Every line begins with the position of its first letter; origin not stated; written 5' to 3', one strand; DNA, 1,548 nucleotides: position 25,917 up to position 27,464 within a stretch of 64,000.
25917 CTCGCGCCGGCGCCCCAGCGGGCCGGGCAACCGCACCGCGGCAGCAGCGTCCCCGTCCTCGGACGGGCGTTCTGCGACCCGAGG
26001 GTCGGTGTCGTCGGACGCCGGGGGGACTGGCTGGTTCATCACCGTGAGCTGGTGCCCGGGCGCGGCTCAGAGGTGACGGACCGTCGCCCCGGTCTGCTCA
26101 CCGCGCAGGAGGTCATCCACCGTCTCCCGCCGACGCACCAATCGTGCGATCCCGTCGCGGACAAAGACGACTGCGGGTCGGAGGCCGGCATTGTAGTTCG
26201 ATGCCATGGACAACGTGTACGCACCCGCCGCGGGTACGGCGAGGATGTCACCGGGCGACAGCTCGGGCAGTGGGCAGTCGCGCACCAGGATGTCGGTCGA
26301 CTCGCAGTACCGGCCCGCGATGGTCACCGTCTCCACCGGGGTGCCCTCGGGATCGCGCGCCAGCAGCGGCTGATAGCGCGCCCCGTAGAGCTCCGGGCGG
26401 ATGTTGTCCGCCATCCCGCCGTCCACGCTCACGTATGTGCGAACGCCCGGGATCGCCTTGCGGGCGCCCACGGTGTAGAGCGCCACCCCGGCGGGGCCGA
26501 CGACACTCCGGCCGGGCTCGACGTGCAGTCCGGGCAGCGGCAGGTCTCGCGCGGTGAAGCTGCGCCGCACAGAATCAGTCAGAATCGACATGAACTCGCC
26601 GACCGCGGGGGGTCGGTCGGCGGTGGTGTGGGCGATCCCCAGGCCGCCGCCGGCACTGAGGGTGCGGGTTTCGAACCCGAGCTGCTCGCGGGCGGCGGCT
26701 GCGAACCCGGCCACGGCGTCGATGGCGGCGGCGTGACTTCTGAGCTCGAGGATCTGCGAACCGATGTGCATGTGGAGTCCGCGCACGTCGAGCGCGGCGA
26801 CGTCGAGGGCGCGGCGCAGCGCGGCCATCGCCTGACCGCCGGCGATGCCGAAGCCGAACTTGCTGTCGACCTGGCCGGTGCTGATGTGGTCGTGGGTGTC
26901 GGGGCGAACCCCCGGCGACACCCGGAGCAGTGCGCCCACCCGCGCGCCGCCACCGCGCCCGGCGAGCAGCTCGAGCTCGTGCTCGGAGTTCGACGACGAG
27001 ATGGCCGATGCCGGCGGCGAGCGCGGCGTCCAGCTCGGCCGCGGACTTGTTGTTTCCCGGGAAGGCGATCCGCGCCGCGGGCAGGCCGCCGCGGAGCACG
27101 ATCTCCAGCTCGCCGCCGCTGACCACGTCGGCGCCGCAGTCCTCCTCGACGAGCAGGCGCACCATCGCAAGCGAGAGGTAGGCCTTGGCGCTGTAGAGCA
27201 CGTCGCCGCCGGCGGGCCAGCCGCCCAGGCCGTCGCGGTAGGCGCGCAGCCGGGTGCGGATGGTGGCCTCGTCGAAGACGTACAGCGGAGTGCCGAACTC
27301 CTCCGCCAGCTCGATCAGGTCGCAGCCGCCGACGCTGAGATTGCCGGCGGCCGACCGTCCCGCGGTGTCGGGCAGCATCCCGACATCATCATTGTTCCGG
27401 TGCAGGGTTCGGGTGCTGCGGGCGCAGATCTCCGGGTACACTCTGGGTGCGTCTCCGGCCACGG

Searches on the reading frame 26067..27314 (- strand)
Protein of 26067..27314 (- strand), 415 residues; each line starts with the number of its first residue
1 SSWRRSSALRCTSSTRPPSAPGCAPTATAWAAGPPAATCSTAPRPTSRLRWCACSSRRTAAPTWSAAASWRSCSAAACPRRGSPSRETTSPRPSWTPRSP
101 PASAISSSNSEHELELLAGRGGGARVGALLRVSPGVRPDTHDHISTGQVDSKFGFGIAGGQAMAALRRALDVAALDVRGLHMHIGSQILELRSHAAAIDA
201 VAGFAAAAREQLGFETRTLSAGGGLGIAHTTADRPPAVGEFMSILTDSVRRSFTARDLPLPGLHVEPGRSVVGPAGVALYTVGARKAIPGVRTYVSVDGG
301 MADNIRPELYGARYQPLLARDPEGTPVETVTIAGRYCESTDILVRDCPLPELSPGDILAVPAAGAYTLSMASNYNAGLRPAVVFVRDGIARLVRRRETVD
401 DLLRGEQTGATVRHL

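Call 49: search_protein_families(library=pfam, proteins=[window:26067-27314:-], max_evalue=0.0001)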
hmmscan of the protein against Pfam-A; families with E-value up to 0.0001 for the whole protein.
window:26067-27314:- (415 aa): 2 families
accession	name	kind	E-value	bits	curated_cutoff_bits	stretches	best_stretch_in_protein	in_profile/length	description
PF02784.22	Orn_Arg_deC_N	-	1.2e-27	97.3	23.4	1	109-272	90-246/247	Pyridoxal-dependent decarboxylase, pyridoxal binding domain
PF00278.28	Orn_DAP_Arg_deC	-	5.3e-18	65.5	23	1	274-364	6-95/95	Pyridoxal-dependent decarboxylase, C-terminal sheet domain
